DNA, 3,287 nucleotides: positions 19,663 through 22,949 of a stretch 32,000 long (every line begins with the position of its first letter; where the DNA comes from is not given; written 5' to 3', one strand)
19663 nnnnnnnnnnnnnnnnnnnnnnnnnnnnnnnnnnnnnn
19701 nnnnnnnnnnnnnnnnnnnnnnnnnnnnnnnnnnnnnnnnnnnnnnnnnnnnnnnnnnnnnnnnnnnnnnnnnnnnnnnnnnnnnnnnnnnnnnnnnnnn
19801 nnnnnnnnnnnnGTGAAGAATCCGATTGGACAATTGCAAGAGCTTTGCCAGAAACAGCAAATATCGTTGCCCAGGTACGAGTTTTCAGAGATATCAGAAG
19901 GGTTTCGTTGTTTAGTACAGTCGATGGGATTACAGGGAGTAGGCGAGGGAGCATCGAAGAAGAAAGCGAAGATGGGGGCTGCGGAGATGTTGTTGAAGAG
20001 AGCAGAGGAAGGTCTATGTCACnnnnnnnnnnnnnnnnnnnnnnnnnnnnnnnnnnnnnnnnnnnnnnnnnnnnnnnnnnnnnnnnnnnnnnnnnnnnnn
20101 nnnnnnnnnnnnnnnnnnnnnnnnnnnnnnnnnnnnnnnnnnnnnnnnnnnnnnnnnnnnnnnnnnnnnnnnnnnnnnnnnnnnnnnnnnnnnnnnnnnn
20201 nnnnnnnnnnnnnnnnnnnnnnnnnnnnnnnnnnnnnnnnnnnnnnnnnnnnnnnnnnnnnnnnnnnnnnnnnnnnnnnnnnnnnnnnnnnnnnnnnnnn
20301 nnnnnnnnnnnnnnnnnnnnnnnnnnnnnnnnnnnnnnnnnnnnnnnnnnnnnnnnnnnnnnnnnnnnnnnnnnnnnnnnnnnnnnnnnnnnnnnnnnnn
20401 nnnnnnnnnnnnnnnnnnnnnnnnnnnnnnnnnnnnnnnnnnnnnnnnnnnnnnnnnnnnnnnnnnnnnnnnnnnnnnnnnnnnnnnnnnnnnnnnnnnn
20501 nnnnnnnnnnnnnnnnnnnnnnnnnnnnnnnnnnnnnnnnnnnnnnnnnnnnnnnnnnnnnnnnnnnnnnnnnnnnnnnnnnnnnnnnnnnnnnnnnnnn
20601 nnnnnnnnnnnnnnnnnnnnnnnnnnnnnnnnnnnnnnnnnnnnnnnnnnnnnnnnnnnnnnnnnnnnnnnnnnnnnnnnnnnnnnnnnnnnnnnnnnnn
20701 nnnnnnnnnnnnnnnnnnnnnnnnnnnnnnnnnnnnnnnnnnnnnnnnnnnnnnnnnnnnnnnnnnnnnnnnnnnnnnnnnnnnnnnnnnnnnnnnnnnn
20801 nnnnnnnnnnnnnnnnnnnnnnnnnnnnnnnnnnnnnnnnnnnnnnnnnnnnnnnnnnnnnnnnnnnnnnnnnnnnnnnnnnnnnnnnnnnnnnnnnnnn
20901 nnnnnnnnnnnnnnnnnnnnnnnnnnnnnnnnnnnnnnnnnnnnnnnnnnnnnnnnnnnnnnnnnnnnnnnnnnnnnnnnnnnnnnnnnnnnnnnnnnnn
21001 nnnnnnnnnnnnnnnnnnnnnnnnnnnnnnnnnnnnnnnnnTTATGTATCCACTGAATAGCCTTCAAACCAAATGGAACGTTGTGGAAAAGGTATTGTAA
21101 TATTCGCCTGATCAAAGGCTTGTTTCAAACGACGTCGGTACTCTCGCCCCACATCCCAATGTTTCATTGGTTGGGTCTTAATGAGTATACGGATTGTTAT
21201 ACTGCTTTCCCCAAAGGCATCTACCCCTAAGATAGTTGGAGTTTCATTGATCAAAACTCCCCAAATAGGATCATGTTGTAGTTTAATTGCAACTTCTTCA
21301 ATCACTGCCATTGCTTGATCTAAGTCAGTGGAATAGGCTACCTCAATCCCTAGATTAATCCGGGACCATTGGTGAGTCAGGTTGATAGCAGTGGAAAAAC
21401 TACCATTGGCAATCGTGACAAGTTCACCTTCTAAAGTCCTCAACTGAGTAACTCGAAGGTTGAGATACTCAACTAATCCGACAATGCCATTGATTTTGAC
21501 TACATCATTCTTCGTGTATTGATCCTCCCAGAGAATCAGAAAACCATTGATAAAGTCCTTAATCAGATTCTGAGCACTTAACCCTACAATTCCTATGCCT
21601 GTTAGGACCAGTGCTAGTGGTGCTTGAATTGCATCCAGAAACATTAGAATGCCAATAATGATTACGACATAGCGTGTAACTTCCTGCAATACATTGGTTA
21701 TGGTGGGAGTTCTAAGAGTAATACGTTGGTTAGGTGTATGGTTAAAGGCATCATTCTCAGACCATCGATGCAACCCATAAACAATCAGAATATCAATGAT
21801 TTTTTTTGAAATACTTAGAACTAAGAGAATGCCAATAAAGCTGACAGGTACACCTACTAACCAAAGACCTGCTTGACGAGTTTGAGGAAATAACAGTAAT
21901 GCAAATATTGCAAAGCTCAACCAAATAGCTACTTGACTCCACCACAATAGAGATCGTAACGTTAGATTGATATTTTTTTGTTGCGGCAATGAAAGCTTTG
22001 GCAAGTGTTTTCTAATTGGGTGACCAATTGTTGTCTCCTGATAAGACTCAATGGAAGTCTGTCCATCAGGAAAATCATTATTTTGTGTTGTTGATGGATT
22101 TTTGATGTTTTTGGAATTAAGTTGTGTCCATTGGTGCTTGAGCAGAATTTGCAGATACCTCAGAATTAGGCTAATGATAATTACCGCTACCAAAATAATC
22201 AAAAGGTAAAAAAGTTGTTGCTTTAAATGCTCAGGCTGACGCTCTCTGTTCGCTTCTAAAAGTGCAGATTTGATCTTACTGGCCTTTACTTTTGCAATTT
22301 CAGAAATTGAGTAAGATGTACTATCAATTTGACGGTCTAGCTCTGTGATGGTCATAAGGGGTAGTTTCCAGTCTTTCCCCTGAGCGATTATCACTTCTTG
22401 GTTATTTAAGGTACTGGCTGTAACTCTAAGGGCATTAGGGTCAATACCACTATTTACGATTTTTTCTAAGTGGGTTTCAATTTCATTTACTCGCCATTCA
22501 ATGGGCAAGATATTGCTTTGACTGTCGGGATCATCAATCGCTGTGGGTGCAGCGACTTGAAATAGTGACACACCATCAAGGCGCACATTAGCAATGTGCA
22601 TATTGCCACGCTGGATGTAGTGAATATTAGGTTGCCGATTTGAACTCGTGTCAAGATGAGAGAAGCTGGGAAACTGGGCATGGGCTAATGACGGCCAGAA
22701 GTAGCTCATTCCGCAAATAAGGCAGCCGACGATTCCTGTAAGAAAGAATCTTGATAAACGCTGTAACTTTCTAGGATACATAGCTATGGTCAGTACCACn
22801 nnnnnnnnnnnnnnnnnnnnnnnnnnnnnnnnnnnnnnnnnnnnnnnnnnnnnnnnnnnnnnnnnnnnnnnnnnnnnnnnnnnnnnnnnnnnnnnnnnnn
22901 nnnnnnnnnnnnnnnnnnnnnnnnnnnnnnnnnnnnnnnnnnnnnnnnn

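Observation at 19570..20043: Ribbon-helix-helix fused to a dsRNA-binding domain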

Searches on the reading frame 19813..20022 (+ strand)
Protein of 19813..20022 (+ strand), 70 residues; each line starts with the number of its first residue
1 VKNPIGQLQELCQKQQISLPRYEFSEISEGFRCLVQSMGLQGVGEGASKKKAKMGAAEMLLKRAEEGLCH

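Call 74: find_homologous_proteins(query=A7, max_evalue=0.001)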
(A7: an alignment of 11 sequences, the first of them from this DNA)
Query A7 (11 sequences) (70 aa, profile of the alignment): 30 proteins with E <= 0.001 among 469 candidates.
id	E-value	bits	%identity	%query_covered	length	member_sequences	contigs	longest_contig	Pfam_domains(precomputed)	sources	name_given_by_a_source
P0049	7.7e-31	124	79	87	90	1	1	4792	PF00035.33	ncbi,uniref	ncbi:double-stranded RNA binding motif domain-containing protein [Acaryochloris marina NIES-2412]|un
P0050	8.8e-31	123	76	89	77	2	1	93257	PF00035.33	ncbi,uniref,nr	ncbi:double-stranded RNA binding motif domain-containing protein [Acaryochloris sp. 'Moss Beach']|un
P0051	2.8e-30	122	70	87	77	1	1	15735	-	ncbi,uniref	ncbi:double-stranded RNA binding motif domain-containing protein [Acaryochloris marina NIES-2412]|un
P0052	3.4e-30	122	74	87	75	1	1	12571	PF00035.33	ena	-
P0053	8.5e-30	120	75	86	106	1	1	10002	PF00035.33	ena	-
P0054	1.7e-29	119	72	87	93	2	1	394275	PF00035.33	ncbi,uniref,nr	ncbi:putative dsRNA-binding protein [Acaryochloris sp. 'Moss Beach']|uniref:putative dsRNA-binding p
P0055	2.6e-29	119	74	81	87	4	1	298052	-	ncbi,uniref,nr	ncbi:double-stranded RNA binding motif domain-containing protein [Acaryochloris marina]|uniref:doubl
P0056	2.6e-29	119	70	91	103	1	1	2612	PF00035.33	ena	-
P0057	3.4e-29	118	72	87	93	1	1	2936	PF00035.33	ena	-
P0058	5.5e-29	118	68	89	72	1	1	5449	PF00035.33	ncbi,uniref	ncbi:double-stranded RNA binding motif domain-containing protein [Acaryochloris marina NIES-2412]|un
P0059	1.3e-28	117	73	91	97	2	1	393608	-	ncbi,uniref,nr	ncbi:double-stranded RNA binding motif domain-containing protein [Acaryochloris marina]|uniref:doubl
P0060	1.4e-28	116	74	81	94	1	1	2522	PF00035.33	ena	-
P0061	1.7e-28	116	64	87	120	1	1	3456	PF00035.33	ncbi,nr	ncbi:MAG: hypothetical protein HC851_24690 [Acaryochloris sp. RU_4_1]|nr:hypothetical protein [Acary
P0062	2.3e-28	116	67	87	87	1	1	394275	PF00035.33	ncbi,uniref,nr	ncbi:putative dsRNA-binding protein [Acaryochloris sp. 'Moss Beach']|uniref:putative dsRNA-binding p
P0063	2.5e-28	116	68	84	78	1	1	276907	PF00035.33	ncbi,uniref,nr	ncbi:putative dsRNA-binding protein [Acaryochloris sp. 'Moss Beach']|uniref:putative dsRNA-binding p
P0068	8.0e-23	98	51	56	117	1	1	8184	PF00035.33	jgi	jgi:hypothetical protein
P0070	4.7e-20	89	48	60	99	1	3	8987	-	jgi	jgi:hypothetical protein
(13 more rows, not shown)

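Call 78: find_encoding_contigs(protein=P0068, flank=8000, max_places=3)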
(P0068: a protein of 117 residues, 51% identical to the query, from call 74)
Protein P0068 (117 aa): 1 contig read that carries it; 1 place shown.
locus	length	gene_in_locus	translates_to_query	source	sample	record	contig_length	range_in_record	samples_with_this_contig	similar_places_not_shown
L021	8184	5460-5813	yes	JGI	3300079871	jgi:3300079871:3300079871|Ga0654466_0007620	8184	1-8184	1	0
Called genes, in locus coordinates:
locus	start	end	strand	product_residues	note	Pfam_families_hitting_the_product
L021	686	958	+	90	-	-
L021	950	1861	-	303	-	PF01116:F_bP_aldolase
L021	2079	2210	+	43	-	PF11663:Toxin_YhaV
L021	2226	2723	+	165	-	PF12088:DUF3565, PF09313:TehB-like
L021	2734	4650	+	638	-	PF00773:RNB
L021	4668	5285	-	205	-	-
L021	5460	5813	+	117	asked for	PF00035:dsrm (weak)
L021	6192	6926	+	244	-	PF00142:Fer4_NifH (faint), PF01656:CbiA, PF02374:ArsA_ATPase, PF06564:CBP_BcsQ, PF09140:MipZ (weak), PF10609:ParA (weak), PF13614:AAA_31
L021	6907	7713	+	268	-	-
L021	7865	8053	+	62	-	PF11165:DUF2949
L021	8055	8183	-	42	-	?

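Call 79: find_encoding_contigs(protein=P0070, flank=8000, max_places=3)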
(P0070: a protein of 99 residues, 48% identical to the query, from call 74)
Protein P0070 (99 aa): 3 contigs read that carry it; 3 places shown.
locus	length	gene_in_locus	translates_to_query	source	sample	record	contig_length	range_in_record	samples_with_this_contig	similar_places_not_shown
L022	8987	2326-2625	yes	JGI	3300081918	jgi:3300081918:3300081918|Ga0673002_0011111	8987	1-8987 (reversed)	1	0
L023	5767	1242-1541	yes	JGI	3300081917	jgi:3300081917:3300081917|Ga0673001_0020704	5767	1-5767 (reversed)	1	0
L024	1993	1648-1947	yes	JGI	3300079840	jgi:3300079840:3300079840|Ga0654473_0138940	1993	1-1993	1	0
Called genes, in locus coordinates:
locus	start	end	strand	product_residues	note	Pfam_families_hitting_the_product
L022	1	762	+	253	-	?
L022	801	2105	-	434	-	-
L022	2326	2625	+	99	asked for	-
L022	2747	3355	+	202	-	PF01656:CbiA, PF07015:VirC1, PF13614:AAA_31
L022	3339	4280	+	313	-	PF02195:ParB_N, PF17762:HTH_ParB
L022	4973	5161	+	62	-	PF11165:DUF2949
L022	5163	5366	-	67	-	-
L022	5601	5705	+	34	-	-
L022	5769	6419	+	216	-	PF02798:GST_N, PF13417:GST_N_3, PF13409:GST_N_2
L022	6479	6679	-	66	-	-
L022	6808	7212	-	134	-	-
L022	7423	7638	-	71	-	-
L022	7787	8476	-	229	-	-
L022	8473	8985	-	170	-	?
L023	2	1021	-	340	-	?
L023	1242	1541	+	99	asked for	-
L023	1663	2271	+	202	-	PF01656:CbiA, PF07015:VirC1, PF13614:AAA_31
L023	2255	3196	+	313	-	PF02195:ParB_N, PF17762:HTH_ParB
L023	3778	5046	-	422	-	PF14907:NTP_transf_5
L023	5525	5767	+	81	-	?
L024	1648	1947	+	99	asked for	-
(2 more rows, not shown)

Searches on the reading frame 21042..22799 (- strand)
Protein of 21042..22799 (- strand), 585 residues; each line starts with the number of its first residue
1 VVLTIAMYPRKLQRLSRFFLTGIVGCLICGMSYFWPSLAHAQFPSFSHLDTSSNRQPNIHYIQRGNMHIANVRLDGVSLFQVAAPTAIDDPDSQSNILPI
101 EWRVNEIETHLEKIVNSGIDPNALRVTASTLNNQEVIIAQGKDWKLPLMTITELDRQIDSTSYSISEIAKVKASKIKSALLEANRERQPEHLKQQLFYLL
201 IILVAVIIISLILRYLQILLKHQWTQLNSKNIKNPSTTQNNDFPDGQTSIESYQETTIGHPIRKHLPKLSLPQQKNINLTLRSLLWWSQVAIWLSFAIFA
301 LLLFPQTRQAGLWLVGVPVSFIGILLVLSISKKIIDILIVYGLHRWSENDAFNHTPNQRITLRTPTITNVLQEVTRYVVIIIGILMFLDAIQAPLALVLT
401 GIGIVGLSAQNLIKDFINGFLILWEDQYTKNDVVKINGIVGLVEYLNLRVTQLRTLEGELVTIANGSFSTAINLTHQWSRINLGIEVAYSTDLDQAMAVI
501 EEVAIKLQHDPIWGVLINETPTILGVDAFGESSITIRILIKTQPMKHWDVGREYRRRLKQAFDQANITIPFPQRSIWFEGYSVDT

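Call 13: search_protein_families(library=pfam, proteins=[window:21042-22799:-], max_evalue=0.001)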
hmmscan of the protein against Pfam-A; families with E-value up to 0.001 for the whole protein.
window:21042-22799:- (585 aa): 2 families
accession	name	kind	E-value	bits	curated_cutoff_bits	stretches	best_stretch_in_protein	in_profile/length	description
PF00924.24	MS_channel_2nd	-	9.7e-18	64.5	20.2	1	411-475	1-67/68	Mechanosensitive ion channel, beta-domain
PF21082.3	MS_channel_3rd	-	4.1e-12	46.8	21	1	482-569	2-88/88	Mechanosensitive ion channel MscS, C-terminal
